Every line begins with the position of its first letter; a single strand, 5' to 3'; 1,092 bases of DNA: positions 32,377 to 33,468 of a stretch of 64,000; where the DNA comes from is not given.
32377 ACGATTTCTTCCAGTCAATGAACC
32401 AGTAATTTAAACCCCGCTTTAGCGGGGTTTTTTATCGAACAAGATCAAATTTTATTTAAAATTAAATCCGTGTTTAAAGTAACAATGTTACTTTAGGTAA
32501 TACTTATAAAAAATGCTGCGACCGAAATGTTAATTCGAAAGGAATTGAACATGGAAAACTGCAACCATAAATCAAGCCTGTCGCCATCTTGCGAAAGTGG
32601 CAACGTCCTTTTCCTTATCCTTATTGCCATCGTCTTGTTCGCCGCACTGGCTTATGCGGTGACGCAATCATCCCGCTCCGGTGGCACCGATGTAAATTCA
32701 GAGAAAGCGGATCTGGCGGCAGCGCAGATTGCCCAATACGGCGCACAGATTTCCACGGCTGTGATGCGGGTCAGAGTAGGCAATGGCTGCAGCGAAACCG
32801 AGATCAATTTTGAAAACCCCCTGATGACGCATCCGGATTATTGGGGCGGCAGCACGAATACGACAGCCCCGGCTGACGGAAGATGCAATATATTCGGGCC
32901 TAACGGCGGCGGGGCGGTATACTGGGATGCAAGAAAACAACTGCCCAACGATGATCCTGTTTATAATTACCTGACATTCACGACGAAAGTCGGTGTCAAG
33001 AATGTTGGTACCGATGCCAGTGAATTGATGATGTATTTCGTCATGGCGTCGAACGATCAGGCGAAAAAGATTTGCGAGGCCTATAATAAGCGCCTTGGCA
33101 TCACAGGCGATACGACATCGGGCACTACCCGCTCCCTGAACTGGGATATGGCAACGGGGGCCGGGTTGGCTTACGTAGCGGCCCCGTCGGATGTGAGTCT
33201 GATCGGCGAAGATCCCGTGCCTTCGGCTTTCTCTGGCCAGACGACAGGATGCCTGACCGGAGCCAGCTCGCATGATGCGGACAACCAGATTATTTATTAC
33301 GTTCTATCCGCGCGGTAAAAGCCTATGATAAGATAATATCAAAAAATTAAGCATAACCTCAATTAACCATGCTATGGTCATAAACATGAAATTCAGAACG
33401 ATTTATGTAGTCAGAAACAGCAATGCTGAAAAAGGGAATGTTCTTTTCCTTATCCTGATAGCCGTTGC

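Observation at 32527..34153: Tandem pilin-like paralogs with a non-canonical N-terminal hydrophobic segment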

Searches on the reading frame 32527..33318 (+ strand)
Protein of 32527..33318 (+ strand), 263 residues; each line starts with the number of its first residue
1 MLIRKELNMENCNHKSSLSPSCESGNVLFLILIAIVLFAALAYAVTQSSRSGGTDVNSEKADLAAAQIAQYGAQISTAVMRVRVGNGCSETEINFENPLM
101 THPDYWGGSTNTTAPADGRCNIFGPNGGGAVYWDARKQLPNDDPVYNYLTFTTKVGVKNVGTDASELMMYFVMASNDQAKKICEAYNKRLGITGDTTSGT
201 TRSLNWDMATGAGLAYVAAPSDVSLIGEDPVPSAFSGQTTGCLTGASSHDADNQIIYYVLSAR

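Call 4: search_protein_families(library=pfam, proteins=[window:32527-33318:+], max_evalue=10)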
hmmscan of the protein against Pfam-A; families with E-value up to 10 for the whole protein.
window:32527-33318:+ (263 aa): 2 families
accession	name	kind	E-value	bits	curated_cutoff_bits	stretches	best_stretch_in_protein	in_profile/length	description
PF07136.16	DUF1385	-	0.04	13.7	22.1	1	5-43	117-155/227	Protein of unknown function (DUF1385)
PF00191.25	Annexin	-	0.077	13.5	25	1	156-191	9-44/66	Annexin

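Call 5: search_protein_families(library=ncbifam, proteins=[window:32527-33318:+], max_evalue=10)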
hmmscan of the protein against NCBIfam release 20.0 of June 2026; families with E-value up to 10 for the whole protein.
window:32527-33318:+ (263 aa): 0 families

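Call 6: find_homologous_proteins(query=window:32527-33318:+, max_evalue=0.001)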
Query window:32527-33318:+ (263 aa): 181 proteins with E <= 0.001 among 1841 candidates; the best 120 are listed.
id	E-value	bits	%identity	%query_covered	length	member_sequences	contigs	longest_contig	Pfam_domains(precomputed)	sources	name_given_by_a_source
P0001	9.9e-168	574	100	97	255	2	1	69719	-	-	-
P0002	6.3e-142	489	85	97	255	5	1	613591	-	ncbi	-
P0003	2.6e-138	478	82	97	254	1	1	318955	-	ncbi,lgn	-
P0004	9.0e-118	410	72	92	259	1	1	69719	-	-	-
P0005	3.3e-116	405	69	97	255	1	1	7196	-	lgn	-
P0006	4.7e-114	398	68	97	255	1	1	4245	-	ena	-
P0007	1.4e-109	383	68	92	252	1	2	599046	-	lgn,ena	-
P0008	2.7e-94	333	59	97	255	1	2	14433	-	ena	-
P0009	1.3e-88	315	56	95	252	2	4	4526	-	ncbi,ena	-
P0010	1.5e-53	200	42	93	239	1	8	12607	-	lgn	-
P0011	6.1e-32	129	37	92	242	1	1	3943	-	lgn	-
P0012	1.9e-31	128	37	91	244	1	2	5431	-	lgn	-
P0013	1.0e-30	125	38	83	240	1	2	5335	-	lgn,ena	-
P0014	2.9e-29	120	36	92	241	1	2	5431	-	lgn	-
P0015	3.4e-29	120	35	97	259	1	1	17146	-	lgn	-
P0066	2.3e-21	94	37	90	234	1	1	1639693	-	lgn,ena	-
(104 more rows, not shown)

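Call 11: find_encoding_contigs(protein=P0001, flank=10000, max_places=3)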
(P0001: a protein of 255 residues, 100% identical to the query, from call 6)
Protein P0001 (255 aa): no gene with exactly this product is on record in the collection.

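Call 12: find_encoding_contigs(protein=P0002, flank=10000, max_places=2)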
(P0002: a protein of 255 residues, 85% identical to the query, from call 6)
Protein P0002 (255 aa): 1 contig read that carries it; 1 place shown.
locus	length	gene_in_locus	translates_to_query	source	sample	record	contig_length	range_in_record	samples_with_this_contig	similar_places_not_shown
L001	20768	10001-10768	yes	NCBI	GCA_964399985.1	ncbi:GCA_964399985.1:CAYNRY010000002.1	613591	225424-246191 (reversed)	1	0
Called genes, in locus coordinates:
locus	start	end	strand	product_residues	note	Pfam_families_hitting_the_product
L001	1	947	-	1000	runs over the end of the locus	PF07833:Cu_amine_oxidN1, PF13620:CarboxypepD_reg (faint), PF17210:SdrD_B (weak), PF22904:NOMO1-like_2nd (weak)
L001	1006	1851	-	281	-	-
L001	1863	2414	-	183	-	PF14352:DUF4402 (weak)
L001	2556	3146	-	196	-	PF14352:DUF4402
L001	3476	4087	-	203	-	-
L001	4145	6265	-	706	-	PF07719:TPR_2 (faint), PF05575:V_cholerae_RfbT, PF01135:PCMT (weak), PF05050:Methyltransf_21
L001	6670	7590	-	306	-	-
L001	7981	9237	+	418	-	PF07498:Rho_N, PF07497:Rho_RNA_bind, PF00006:ATP-synt_ab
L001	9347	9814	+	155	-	-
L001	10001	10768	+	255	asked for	-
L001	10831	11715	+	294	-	PF00497:SBP_bac_3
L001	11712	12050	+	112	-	PF04342:DMT_6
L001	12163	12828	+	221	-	PF00528:BPD_transp_1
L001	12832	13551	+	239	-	PF02463:SMC_N (faint), PF00005:ABC_tran, PF13304:AAA_21 (faint)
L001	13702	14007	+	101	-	-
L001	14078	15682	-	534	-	-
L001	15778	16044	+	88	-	PF20099:DUF6489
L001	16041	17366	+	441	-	PF10396:TrmE_N, PF00350:Dynamin_N (faint), PF12631:MnmE_helical, PF01926:MMR_HSR1, PF02421:FeoB_N (weak)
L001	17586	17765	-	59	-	-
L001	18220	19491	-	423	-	-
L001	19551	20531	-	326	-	PF02195:ParB_N, PF17762:HTH_ParB, PF01381:HTH_3 (faint), PF23552:ParB_C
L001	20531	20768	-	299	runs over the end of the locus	PF00142:Fer4_NifH, PF01656:CbiA, PF02374:ArsA_ATPase (weak), PF06564:CBP_BcsQ, PF07015:VirC1 (faint), PF09140:MipZ, PF10609:ParA, PF13614:AAA_31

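Call 13: find_encoding_contigs(protein=P0066, flank=10000, max_places=2)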
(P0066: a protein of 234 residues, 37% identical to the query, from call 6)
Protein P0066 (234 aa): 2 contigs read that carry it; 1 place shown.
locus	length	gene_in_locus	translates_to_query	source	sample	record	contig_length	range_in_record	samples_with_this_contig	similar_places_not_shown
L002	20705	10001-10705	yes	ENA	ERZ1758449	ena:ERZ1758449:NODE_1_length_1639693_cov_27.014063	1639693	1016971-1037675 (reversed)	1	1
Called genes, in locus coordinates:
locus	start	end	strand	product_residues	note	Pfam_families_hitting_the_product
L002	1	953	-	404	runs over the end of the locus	PF02515:CoA_transf_3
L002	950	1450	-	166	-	PF01478:Peptidase_A24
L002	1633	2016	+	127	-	PF00072:Response_reg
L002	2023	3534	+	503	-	PF00263:Secretin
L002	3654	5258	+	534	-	PF15780:ASH (faint), PF22544:HYDIN_VesB_CFA65-like_Ig (faint), PF22073:Cep192_D4 (faint)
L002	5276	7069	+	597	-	PF00437:T2SSE, PF13191:AAA_16 (faint), PF25199:nSTAND_NTPase5 (weak)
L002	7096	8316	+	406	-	-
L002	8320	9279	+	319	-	-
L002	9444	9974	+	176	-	-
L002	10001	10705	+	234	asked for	-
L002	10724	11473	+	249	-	-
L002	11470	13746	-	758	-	PF00512:HisKA, PF02518:HATPase_c, PF00072:Response_reg, PF01627:Hpt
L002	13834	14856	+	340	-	PF01118:Semialdhyde_dh, PF02774:Semialdhyde_dhC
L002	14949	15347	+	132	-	PF01127:Sdh_cyt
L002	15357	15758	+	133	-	PF01127:Sdh_cyt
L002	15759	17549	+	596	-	PF00890:FAD_binding_2, PF01266:DAO (faint), PF02910:Succ_DH_flav_C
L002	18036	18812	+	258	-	PF00990:GGDEF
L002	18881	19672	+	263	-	PF13085:Fer2_3, PF13183:Fer4_8, PF13237:Fer4_10 (weak), PF13534:Fer4_17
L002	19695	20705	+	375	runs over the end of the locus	-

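Call 18: find_related_loci(query=A1, collection=genome_contigs, flank=10000)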
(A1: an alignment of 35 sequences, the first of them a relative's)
Query A1 (255 aa) in genome_contigs; peptide patterns used: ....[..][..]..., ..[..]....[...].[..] (x = any residue, [..] = any of these).
595 stretches matched a pattern (row limit reached: there are more); 378 encode a relative of the query (tblastn E <= 1e-3); the best 80 are kept; 79 distinct loci.
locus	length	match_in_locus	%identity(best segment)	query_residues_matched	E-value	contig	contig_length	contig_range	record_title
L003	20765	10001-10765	85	1-255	1e-149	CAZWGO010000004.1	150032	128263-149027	MAG TPA_asm: uncultured Micavibrio sp. isolate SRP062349_co2_102 genome assembly, contig: NODE_53_length_150032_cov_13.3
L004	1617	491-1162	49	14-252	8e-72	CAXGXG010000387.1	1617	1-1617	MAG TPA_asm: uncultured Alphaproteobacteria bacterium isolate ERR594337_concoct_183 genome assembly, contig: ERZ11848502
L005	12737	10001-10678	47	15-253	1e-64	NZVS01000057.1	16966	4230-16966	MAG: Alphaproteobacteria bacterium isolate NAT608 MHASMcontig_1567359, whole genome shotgun sequence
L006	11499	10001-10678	39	15-255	9e-39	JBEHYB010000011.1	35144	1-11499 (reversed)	MAG: Pseudomonadota bacterium isolate ESF1.bin.114 NODE_1237_length_35144_cov_3.975032, whole genome shotgun sequence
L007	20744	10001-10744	37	13-255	3e-37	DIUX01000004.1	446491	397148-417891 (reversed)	MAG TPA_asm: Micavibrio sp. UBA6147 UBA6147_contig_2198, whole genome shotgun sequence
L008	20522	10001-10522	40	15-184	1e-32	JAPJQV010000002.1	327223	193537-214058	MAG: Micavibrio sp. isolate RAGGC_293 NODE_4_length_327223_cov_16.096259, whole genome shotgun sequence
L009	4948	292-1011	37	15-255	1e-32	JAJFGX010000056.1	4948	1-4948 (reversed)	MAG: Alphaproteobacteria bacterium isolate OFTM170 OFTM170_55, whole genome shotgun sequence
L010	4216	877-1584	35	15-255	3e-32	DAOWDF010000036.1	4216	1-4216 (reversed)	MAG TPA_asm: Alphaproteobacteria bacterium isolate CSMAG_1906 CSMAG_1906_k141_4021644_length_4216_cov_9.0000, whole geno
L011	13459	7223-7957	33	15-255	8e-32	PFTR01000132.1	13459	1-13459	MAG: Alphaproteobacteria bacterium CG_4_9_14_3_um_filter_47_13 CG_4_9_14_3_um_filter_150_scaffold_4613_c, whole genome s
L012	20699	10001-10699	34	3-255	8e-31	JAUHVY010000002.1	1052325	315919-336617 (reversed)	MAG: Alphaproteobacteria bacterium isolate 1_bin.40 NODE_3_length_1052325_cov_25.225944, whole genome shotgun sequence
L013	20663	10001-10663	35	15-255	6e-31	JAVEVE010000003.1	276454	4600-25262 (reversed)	MAG: Pseudobdellovibrionaceae bacterium isolate BF4_112 NODE_52_length_276454_cov_39.375211_Biofilm4, whole genome shotg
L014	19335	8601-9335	35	15-255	3e-30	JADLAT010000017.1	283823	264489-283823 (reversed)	MAG: Alphaproteobacteria bacterium isolate SJ137 c_000001100666, whole genome shotgun sequence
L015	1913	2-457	38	21-188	2e-30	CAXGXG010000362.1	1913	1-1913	MAG TPA_asm: uncultured Alphaproteobacteria bacterium isolate ERR594337_concoct_183 genome assembly, contig: ERZ11848502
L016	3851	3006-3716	36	15-255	2e-30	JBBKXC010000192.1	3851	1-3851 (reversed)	MAG: Bdellovibrionales bacterium isolate metabat_bins.215 k119_4251140, whole genome shotgun sequence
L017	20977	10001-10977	41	5-191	2e-30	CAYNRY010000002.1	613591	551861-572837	MAG TPA_asm: uncultured Micavibrio sp. isolate binchicken_co264_4 genome assembly, contig: NODE_3_length_613591_cov_17.0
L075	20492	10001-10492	37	15-185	3e-25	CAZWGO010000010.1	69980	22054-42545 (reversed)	MAG TPA_asm: uncultured Micavibrio sp. isolate SRP062349_co2_102 genome assembly, contig: NODE_248_length_69980_cov_13.0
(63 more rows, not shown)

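Call 23: search_protein_families(library=pfam, proteins=[L002:950-1450:-, L002:2023-3534:+, L002:3654-5258:+, L002:5276-7069:+, L002:7096-8316:+, L002:8320-9279:+, L002:9444-9974:+, L002:10001-10705:+, L002:10724-11473:+], max_evalue=1)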
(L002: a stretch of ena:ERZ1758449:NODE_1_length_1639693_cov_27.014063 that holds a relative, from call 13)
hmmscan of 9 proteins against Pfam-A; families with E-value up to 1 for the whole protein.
L002:950-1450:- (166 aa): 6 families
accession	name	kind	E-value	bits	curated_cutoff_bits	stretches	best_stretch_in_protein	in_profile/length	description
PF01478.23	Peptidase_A24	-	5.1e-19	69.1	26.5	1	12-121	2-103/104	Type IV leader peptidase family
PF11364.13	DUF3165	-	0.02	15.7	25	1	2-50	26-72/81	Protein of unknown function (DUF3165)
PF08122.17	NDUF_B12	-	0.21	11.9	22.7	1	132-163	13-43/55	NADH-ubiquinone oxidoreductase B12 subunit family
PF11992.13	TgpA_N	-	0.37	10.2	30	1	6-155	18-168/333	TgpA N-terminal domain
PF07444.16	Ycf66_N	-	0.73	10.5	22.3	1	64-129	8-72/76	Ycf66 protein N-terminus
PF09586.16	YfhO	-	0.79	8.4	28.5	1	4-70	344-410/835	Bacterial membrane protein YfhO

L002:2023-3534:+ (503 aa): 3 families
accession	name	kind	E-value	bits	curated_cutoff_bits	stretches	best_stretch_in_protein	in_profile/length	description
PF00263.26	Secretin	-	6.5e-17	62.1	27.5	1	291-454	2-168/169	Bacterial type II and III secretion system protein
PF12118.13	SprA-related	-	0.17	11.6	27.3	1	292-351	3-54/335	SprA-related family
PF23355.1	IFT52_GIFT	-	0.21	11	27.2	1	278-316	147-185/246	IFT52 GIFT domain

L002:3654-5258:+ (534 aa): 8 families
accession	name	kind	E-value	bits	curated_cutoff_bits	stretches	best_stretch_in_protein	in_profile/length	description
PF15780.11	ASH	-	1.4e-14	54.5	27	2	286-372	9-92/98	Abnormal spindle-like microcephaly-assoc'd, ASPM-SPD-2-Hydin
PF22544.2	HYDIN_VesB_CFA65-like_Ig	-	4.5e-13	49.7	25.5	2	164-250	3-88/100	HYDIN/CFA65/VesB-like, Ig-like domain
PF22073.2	Cep192_D4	-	7.3e-08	33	35.5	2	288-367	8-91/112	Cep192 domain 4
PF07610.17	DUF1573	-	0.00015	22.1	26.1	0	289-323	6-41/98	Protein of unknown function (DUF1573)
PF00932.25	LTD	-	0.018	15.8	34.3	0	170-229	12-68/109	Lamin Tail Domain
PF24771.2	Ig_CFAP74_1st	-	0.093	13.5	29.2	1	168-242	5-80/97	CFAP74 first Ig-like domain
PF00635.32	Motile_Sperm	-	0.24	11.7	25.9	1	164-239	2-74/109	MSP (Major sperm protein) domain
PF24501.1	Ig_TMEM131L_5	-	0.26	11.5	27.8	1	309-356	1-48/66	TMEM131L fifth Ig-like domain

L002:5276-7069:+ (597 aa): 22 families
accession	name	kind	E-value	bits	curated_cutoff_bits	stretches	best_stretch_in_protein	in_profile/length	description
PF00437.27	T2SSE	-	1.8e-78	264.2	24.9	1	197-542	10-323/370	Type II/IV secretion system protein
PF25199.1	nSTAND_NTPase5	-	1.1e-05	25.7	34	1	319-376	23-81/145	Novel STAND NTPase 5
PF13191.12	AAA_16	-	2.1e-05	25.5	32.6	1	316-381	4-66/167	AAA ATPase domain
PF13401.12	AAA_22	-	5.5e-05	23.9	27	1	336-374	4-42/130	AAA domain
PF13604.12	AAA_30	-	0.0043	17.2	27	1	336-431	17-114/191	AAA domain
PF00005.33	ABC_tran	-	0.014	16.4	25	1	337-391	11-63/137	ABC transporter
PF13173.12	AAA_14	-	0.015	15.8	27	1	339-425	4-80/129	AAA domain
PF04851.21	ResIII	-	0.015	15.6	22.5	1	339-374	25-62/164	Type III restriction enzyme, res subunit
PF13555.12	AAA_29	-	0.018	15.2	27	1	337-356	23-41/61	P-loop containing region of AAA domain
PF00265.24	TK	-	0.019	15.3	20.6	1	340-457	4-129/176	Thymidine kinase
PF06414.18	Zeta_toxin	-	0.025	14.5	22.3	1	339-375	18-54/199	Zeta toxin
PF00270.35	DEAD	-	0.026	14.7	26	1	337-367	14-47/167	DEAD/DEAH box helicase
PF03029.23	ATP_bind_1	-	0.035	14.3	27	1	343-388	2-48/240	Conserved hypothetical ATP binding protein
PF13245.12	AAA_19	-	0.042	14.5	25.1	1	339-366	13-40/134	AAA domain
PF00004.35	AAA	-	0.043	14.7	21.2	1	340-364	1-25/131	ATPase family associated with various cellular activities (AAA)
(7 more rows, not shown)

L002:7096-8316:+ (406 aa): 2 families
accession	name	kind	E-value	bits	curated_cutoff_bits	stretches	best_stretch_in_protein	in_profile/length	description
PF00482.28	T2SSF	-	0.00044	20.6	25.2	1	274-360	6-95/125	Type II secretion system (T2SS), protein F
PF10315.14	Aim19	-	0.096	13.4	29.5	1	222-257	68-102/119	Altered inheritance of mitochondria protein 19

L002:8320-9279:+ (319 aa): 1 family
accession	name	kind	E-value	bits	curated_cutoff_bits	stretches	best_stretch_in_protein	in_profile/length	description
PF06122.16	TraH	-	0.11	12.3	25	1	218-277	64-123/358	Conjugative relaxosome accessory transposon protein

L002:9444-9974:+ (176 aa): 1 family
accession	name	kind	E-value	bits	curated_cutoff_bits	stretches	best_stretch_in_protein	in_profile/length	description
PF22690.1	FAS_AT_central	-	0.19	12.3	25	1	88-138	8-62/84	Fatty acid synthase central AT domain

L002:10001-10705:+ (234 aa): 0 families

L002:10724-11473:+ (249 aa): 1 family
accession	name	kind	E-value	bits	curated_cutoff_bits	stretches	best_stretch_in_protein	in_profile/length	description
PF06480.20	FtsH_ext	-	0.0092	16.6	25.5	1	17-49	2-35/103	FtsH Extracellular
